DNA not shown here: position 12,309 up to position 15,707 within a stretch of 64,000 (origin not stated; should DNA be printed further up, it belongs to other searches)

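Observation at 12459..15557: Mrr-cat nuclease fold fused to TPR arrays, internal and C-terminal zinc ribbons and an HhH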

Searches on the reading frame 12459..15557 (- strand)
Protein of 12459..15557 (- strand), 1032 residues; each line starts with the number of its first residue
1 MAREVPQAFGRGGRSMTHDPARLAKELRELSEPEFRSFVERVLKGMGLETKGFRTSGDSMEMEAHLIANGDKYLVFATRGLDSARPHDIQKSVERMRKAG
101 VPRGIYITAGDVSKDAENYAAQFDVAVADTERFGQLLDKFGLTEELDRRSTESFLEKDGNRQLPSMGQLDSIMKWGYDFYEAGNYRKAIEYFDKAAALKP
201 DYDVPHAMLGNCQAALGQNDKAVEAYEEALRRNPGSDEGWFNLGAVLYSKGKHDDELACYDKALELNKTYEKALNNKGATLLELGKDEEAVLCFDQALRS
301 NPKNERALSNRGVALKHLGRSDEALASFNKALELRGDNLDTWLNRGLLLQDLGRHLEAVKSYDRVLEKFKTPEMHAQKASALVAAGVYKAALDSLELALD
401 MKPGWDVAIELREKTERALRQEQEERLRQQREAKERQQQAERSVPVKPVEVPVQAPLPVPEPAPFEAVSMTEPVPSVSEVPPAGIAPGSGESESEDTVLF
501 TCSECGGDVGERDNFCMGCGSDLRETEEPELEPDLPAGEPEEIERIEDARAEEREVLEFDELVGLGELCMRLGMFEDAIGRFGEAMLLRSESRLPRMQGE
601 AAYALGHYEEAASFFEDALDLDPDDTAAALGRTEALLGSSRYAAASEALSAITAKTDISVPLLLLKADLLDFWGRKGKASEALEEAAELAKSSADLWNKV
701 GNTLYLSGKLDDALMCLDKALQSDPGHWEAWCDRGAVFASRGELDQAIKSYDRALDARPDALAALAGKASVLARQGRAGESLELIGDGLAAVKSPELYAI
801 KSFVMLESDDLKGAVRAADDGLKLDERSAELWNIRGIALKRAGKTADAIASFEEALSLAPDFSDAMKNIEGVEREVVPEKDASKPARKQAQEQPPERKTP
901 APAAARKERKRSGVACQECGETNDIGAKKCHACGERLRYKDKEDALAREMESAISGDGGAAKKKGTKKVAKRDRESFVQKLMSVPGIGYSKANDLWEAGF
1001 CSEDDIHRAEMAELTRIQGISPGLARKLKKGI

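Call 5: search_protein_families(library=pfam, proteins=[window:12459-15557:-], max_evalue=0.01)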
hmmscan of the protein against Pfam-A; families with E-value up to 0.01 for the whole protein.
window:12459-15557:- (1032 aa): 40 families (the best 25 are shown)
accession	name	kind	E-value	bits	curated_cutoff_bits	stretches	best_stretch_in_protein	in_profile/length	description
PF00515.34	TPR_1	-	1.7e-70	230.6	27.8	10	306-338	2-34/34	Tetratricopeptide repeat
PF07719.23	TPR_2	-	5e-65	210.7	27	9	829-861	1-33/34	Tetratricopeptide repeat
PF13181.12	TPR_8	-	8.7e-54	175.6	25.7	5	306-338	2-34/34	Tetratricopeptide repeat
PF13414.12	TPR_11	-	5.3e-47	157.7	26.8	7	214-251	5-42/42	TPR repeat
PF13432.12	TPR_16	-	3.2e-46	155.8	32.7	7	210-266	4-60/65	Tetratricopeptide repeat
PF13431.12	TPR_17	-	1.5e-43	143.9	24.4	4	293-325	1-33/34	Tetratricopeptide repeat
PF13424.12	TPR_12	-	8.7e-37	125.6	30.1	7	694-759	3-76/77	Tetratricopeptide repeat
PF14559.12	TPR_19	-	4.8e-36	123.3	25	4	180-238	2-60/68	Tetratricopeptide repeat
PF13428.12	TPR_14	-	5.9e-36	119.7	23.5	3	207-245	5-43/44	Tetratricopeptide repeat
PF13176.12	TPR_7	-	2.3e-27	93.1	27.9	0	207-237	3-35/36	Tetratricopeptide repeat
PF13371.12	TPR_9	-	2.7e-24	85.4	35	2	709-764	10-65/73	Tetratricopeptide repeat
PF13174.12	TPR_6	-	1.8e-21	75.7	26.3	1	208-236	5-33/33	Tetratricopeptide repeat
PF23914.1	TPR_CcmH_CycH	-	6.9e-17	62.2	42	2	229-335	42-151/158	Cytochrome c-type biogenesis protein H TPR domain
PF25062.1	ARM_TT21_N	-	8.8e-14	52.2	40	1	682-787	88-193/222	Tetratricopeptide repeat protein 21 N-terminal ARM repeat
PF01239.28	PPTA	-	3.2e-11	42.7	29.5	0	710-738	1-29/32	Protein prenyltransferase alpha subunit repeat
PF04471.18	Mrr_cat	-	3.3e-09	37.3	21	1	27-136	1-114/115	Restriction endonuclease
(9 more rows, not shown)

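Call 7: search_protein_families(library=ncbifam, proteins=[window:12459-15557:-], max_evalue=0.01)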
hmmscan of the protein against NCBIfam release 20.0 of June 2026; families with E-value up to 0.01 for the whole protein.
window:12459-15557:- (1032 aa): 37 families (the best 25 are shown)
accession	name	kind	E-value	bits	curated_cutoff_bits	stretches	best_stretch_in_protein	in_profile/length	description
TIGR02917.1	PEP_TPR_lipo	equivalog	1.6e-44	152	312.2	3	677-888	448-660/899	XrtA/PEP-CTERM system TPR-repeat protein PrsT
NF040959.1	MamA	equivalog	5.3e-43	146.9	200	4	214-367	48-201/204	magnetosome protein MamA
TIGR02521.1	type_IV_pilW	equivalog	5.9e-38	130.7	154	3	173-309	35-173/234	type IV pilus biogenesis/stability protein PilW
NF033762.1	social_mot_Tgl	equivalog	1.2e-29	103.4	225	4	284-404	44-168/252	social motility TPR repeat lipoprotein Tgl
TIGR02552.1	LcrH_SycD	equivalog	4.6e-28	97.6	104.8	3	167-270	16-119/136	SycD/LcrH family type III secretion system chaperone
NF033920.0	C39_PA2778_fam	equivalog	9.2e-25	87.5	150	2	162-267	149-254/255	PA2778 family cysteine peptidase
NF047507.1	TPR_BatC_Lepto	exception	1.6e-24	86.6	175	4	835-977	102-213/214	TPR repeat-containing protein BatC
NF002725.1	PRK02603.1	equivalog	3.2e-21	76.1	143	0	240-279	75-114/173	photosystem I assembly protein Ycf3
TIGR00990.1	3a0801s09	subfamily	6.9e-21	74.5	757.25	2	248-401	342-496/615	mitochondrial import receptor subunit TOM70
NF008391.2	PRK11189.1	equivalog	1.5e-18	67.3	250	2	288-363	82-157/297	lipoprotein NlpI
NF052415.1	T3SS_chap_SctY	equivalog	2.7e-15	56.8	70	2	268-367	3-105/106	type III secretion apparatus assembly chaperone SctY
TIGR03939.1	PGA_TPR_OMP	equivalog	1.8e-12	46.3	366.65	2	285-412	67-195/800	poly-beta-1,6 N-acetyl-D-glucosamine export porin PgaA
NF040561.1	PrimPol_Msp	equivalog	3.5e-12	45.7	200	1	184-253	6-75/515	CRISPR-associated primase-polymerase type A1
NF033758.1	gliding_GltE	equivalog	6.8e-12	45.1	225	2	667-865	63-258/411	adventurous gliding motility TPR repeat lipoprotein GltE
TIGR02795.1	tol_pal_ybgF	equivalog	7.7e-11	42.6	90.1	1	176-238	46-111/119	tol-pal system protein YbgF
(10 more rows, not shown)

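Call 8: search_protein_families(library=padloc, proteins=[window:12459-15557:-], max_evalue=0.01)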
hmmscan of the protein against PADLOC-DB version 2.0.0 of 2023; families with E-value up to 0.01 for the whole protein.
window:12459-15557:- (1032 aa): 2 families
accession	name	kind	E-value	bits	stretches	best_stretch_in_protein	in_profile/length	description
PDLC01169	TPR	-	3.9e-09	34.3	0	716-790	137-216/252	TPR repeats containing protein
PDLC01101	PrimPol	-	4.6e-05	20.3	0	708-761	47-100/490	adaptation polymerase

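Call 9: find_homologous_proteins(query=window:12459-15557:-, max_evalue=1e-10)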
Query window:12459-15557:- (1032 aa): 316 proteins with E <= 1e-10 among 8000 candidates; the best 120 are listed.
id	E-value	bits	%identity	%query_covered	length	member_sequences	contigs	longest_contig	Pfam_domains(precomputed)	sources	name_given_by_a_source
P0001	0.0e+0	2255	100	99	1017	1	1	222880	PF03704.24,PF13414.13,PF12569.15,PF13248.12,PF13374.13,PF24575.2,PF14520.13,PF12773.14,PF00515.35,PF13424.13,PF13429.13,PF04471.19,PF07719.24,PF13174.13,PF13431.13,PF23914.2,PF25062.2,PF07720.19,PF13176.13,PF13428.13,PF25064.2,PF14559.13,PF13371.13,PF12895.14,PF21033.5,PF13432.13,PF13181.13,PF01239.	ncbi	ncbi:MAG: tetratricopeptide repeat protein [Methanobacteriota archaeon]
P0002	0.0e+0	1743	77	99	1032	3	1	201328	PF03704.24,PF13414.13,PF24463.2,PF12569.15,PF13248.12,PF13374.13,PF24575.2,PF14520.13,PF12773.14,PF00515.35,PF13424.13,PF04471.19,PF07719.24,PF13174.13,PF13431.13,PF13240.12,PF23914.2,PF25062.2,PF13176.13,PF13428.13,PF25064.2,PF14559.13,PF13371.13,PF12895.14,PF21033.5,PF13432.13,PF13181.13,PF01239.2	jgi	jgi:tetratricopeptide (TPR) repeat protein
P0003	0.0e+0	1704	73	99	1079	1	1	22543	PF13414.13,PF12569.15,PF13248.12,PF13374.13,PF14520.13,PF12773.14,PF00515.35,PF13424.13,PF04471.19,PF07719.24,PF13174.13,PF13431.13,PF13240.12,PF23914.2,PF25062.2,PF13176.13,PF13428.13,PF25064.2,PF14559.13,PF13371.13,PF12895.14,PF21033.5,PF13432.13,PF13181.13,PF01239.29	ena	-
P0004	0.0e+0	1379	63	99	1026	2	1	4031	PF03704.24,PF10005.15,PF13414.13,PF12569.15,PF13248.12,PF13374.13,PF24575.2,PF14520.13,PF12773.14,PF00515.35,PF13424.13,PF13429.13,PF04471.19,PF07719.24,PF13174.13,PF20308.5,PF13431.13,PF13240.12,PF23914.2,PF25062.2,PF13176.13,PF13428.13,PF25064.2,PF14559.13,PF13371.13,PF12895.14,PF21033.5,PF13432.1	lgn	-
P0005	0.0e+0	1136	51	98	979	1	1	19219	PF10005.15,PF13414.13,PF12569.15,PF13248.12,PF13374.13,PF07721.21,PF24575.2,PF14520.13,PF12773.14,PF00515.35,PF13424.13,PF13429.13,PF04471.19,PF07719.24,PF13174.13,PF20308.5,PF13431.13,PF13240.12,PF23914.2,PF25062.2,PF13176.13,PF13428.13,PF04733.21,PF14559.13,PF13371.13,PF12895.14,PF21033.5,PF13432.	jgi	jgi:tetratricopeptide (TPR) repeat protein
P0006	1.0e-294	999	65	68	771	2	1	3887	PF13431.13,PF13240.12,PF23914.2,PF25062.2,PF13414.13,PF13176.13,PF13428.13,PF13374.13,PF07721.21,PF14559.13,PF13371.13,PF00515.35,PF12895.14,PF13424.13,PF21033.5,PF13432.13,PF13181.13,PF04471.19,PF01239.29,PF07719.24,PF13174.13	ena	-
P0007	7.9e-293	993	60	78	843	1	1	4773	PF03704.24,PF13414.13,PF12569.15,PF13374.13,PF07721.21,PF24575.2,PF00515.35,PF13424.13,PF13429.13,PF04471.19,PF07719.24,PF13174.13,PF13431.13,PF13240.12,PF23914.2,PF25062.2,PF13176.13,PF13428.13,PF25064.2,PF14559.13,PF13371.13,PF12895.14,PF21033.5,PF13432.13,PF13181.13,PF01239.29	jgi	jgi:tetratricopeptide (TPR) repeat protein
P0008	2.9e-248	845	44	98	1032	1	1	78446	PF03704.24,PF13414.13,PF17032.11,PF12569.15,PF13248.12,PF13374.13,PF24575.2,PF14520.13,PF12773.14,PF00515.35,PF13424.13,PF13429.13,PF04471.19,PF07719.24,PF13174.13,PF25063.1,PF13431.13,PF13240.12,PF23914.2,PF25062.2,PF23300.4,PF13176.13,PF13428.13,PF25064.2,PF14559.13,PF13371.13,PF12895.14,PF21033.5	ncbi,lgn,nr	ncbi:MAG: tetratricopeptide repeat protein [Euryarchaeota archaeon]|nr:tetratricopeptide repeat prot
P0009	2.2e-180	621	35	98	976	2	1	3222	PF03704.24,PF09976.16,PF13414.13,PF12569.15,PF13248.12,PF13374.13,PF24575.2,PF02259.30,PF14520.13,PF12773.14,PF00515.35,PF13424.13,PF23233.2,PF04471.19,PF07719.24,PF13174.13,PF25063.1,PF14853.13,PF13431.13,PF13240.12,PF23914.2,PF25062.2,PF07720.19,PF13176.13,PF13428.13,PF25064.2,PF14559.13,PF13371.1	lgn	-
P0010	6.1e-178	612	44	39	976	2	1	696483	PF03704.24,PF13414.13,PF13248.12,PF13374.13,PF24575.2,PF14520.13,PF12773.14,PF00515.35,PF13424.13,PF04471.19,PF07719.24,PF13174.13,PF25063.1,PF14853.13,PF13431.13,PF13240.12,PF23914.2,PF25062.2,PF07720.19,PF13176.13,PF13428.13,PF14559.13,PF13371.13,PF12895.14,PF13432.13,PF13181.13,PF01239.29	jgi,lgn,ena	-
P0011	4.9e-177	609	34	98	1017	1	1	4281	PF13414.13,PF12569.15,PF13248.12,PF13374.13,PF24575.2,PF02259.30,PF14520.13,PF12773.14,PF00515.35,PF13424.13,PF23233.2,PF00633.30,PF04471.19,PF07719.24,PF13174.13,PF25063.1,PF14853.13,PF13431.13,PF13240.12,PF23914.2,PF25062.2,PF07720.19,PF13176.13,PF13428.13,PF04733.21,PF25064.2,PF14559.13,PF25575.1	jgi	jgi:tetratricopeptide (TPR) repeat protein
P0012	8.3e-175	602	34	98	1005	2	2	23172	PF03704.24,PF13414.13,PF12569.15,PF13248.12,PF13374.13,PF24575.2,PF02259.30,PF14520.13,PF12773.14,PF00515.35,PF13424.13,PF23233.2,PF13429.13,PF00633.30,PF04471.19,PF07719.24,PF13174.13,PF25063.1,PF14853.13,PF13431.13,PF13240.12,PF23914.2,PF25062.2,PF07720.19,PF13176.13,PF13428.13,PF04733.21,PF25064.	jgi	jgi:tetratricopeptide (TPR) repeat protein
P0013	2.1e-172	594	35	98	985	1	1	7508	PF18912.7,PF13414.13,PF12569.15,PF17169.10,PF13248.12,PF13374.13,PF24575.2,PF14520.13,PF12773.14,PF00515.35,PF13424.13,PF13429.13,PF04471.19,PF07719.24,PF13174.13,PF25063.1,PF13431.13,PF13240.12,PF23914.2,PF25062.2,PF07720.19,PF13176.13,PF13428.13,PF04733.21,PF14559.13,PF13371.13,PF12895.14,PF21033.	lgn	-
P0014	4.5e-171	590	34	98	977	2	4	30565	PF13414.13,PF17169.10,PF13374.13,PF24575.2,PF14520.13,PF00515.35,PF13424.13,PF23233.2,PF13429.13,PF00633.30,PF04471.19,PF07719.24,PF13174.13,PF25063.1,PF13431.13,PF23914.2,PF25062.2,PF07720.19,PF13176.13,PF13428.13,PF04733.21,PF25064.2,PF14559.13,PF13371.13,PF12895.14,PF21033.5,PF13432.13,PF13181.13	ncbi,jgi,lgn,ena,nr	ncbi:MAG: tetratricopeptide repeat protein [Candidatus Thermoplasmatota archaeon]|nr:tetratricopepti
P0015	2.1e-169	584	34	98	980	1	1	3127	PF13414.13,PF17032.11,PF12569.15,PF13248.12,PF13374.13,PF24575.2,PF14520.13,PF12773.14,PF00515.35,PF13424.13,PF00633.30,PF04471.19,PF07719.24,PF13174.13,PF25063.1,PF13431.13,PF13240.12,PF23914.2,PF25062.2,PF07720.19,PF13176.13,PF13428.13,PF25064.2,PF14559.13,PF13371.13,PF22860.3,PF12895.14,PF21033.5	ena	-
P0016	4.6e-168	580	33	98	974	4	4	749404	PF03704.24,PF09976.16,PF13414.13,PF12569.15,PF13248.12,PF13374.13,PF07721.21,PF24575.2,PF02259.30,PF14520.13,PF12773.14,PF00515.35,PF13424.13,PF13429.13,PF00633.30,PF04471.19,PF07719.24,PF13174.13,PF20308.5,PF25063.1,PF14853.13,PF13431.13,PF23914.2,PF25062.2,PF07720.19,PF13176.13,PF13428.13,PF04733.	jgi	jgi:tetratricopeptide (TPR) repeat protein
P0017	2.0e-164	568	34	98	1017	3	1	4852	PF13414.13,PF12569.15,PF17004.12,PF13248.12,PF13374.13,PF24575.2,PF02259.30,PF14520.13,PF12773.14,PF00515.35,PF13424.13,PF23233.2,PF13429.13,PF04471.19,PF07719.24,PF13174.13,PF25063.1,PF14853.13,PF13431.13,PF13240.12,PF23914.2,PF25062.2,PF07720.19,PF13176.13,PF13428.13,PF04733.21,PF25064.2,PF14559.1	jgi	jgi:superkiller protein 3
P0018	1.4e-163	565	35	98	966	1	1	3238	PF03704.24,PF13414.13,PF12569.15,PF13248.12,PF13374.13,PF07721.21,PF24575.2,PF02259.30,PF14520.13,PF12773.14,PF00515.35,PF13424.13,PF13429.13,PF00633.30,PF04471.19,PF07719.24,PF13174.13,PF20308.5,PF25063.1,PF14853.13,PF13431.13,PF13240.12,PF23914.2,PF25062.2,PF07720.19,PF13176.13,PF13428.13,PF04733.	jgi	jgi:tetratricopeptide (TPR) repeat protein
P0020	5.5e-160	553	33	97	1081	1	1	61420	PF10005.15,PF13414.13,PF13248.12,PF13374.13,PF24575.2,PF14520.13,PF12773.14,PF00515.35,PF13424.13,PF13429.13,PF00633.30,PF04471.19,PF07719.24,PF13174.13,PF25063.1,PF14853.13,PF13431.13,PF13240.12,PF23914.2,PF25062.2,PF13176.13,PF13428.13,PF04733.21,PF14559.13,PF13371.13,PF12895.14,PF13432.13,PF13181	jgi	-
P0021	3.5e-158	547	33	97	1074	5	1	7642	PF13414.13,PF17032.11,PF17169.10,PF13248.12,PF13374.13,PF24575.2,PF14520.13,PF12773.14,PF00515.35,PF13424.13,PF13429.13,PF04471.19,PF07719.24,PF13174.13,PF25063.1,PF14853.13,PF13431.13,PF13240.12,PF23914.2,PF25062.2,PF13176.13,PF13428.13,PF25064.2,PF14559.13,PF13371.13,PF22860.3,PF12895.14,PF13432.1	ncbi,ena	-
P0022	3.1e-155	537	32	98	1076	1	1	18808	PF03704.24,PF18912.7,PF13414.13,PF10391.16,PF17032.11,PF12569.15,PF17004.12,PF17169.10,PF13248.12,PF13374.13,PF07721.21,PF24575.2,PF02259.30,PF25068.3,PF14520.13,PF12773.14,PF00515.35,PF13424.13,PF23233.2,PF13429.13,PF00633.30,PF04471.19,PF07719.24,PF13174.13,PF20308.5,PF25063.1,PF14853.13,PF13431.1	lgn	-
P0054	3.4e-56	209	31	33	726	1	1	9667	PF03704.24,PF25060.1,PF13414.13,PF21545.4,PF12569.15,PF13374.13,PF07721.21,PF24575.2,PF11846.15,PF00515.35,PF13424.13,PF04471.19,PF07719.24,PF13174.13,PF20308.5,PF25063.1,PF13431.13,PF23914.2,PF25062.2,PF25058.2,PF13176.13,PF13428.13,PF04733.21,PF25064.2,PF14559.13,PF13371.13,PF17874.8,PF22860.3,PF1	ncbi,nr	ncbi:MAG: tetratricopeptide repeat protein, partial [Methanomassiliicoccales archaeon]|nr:tetratrico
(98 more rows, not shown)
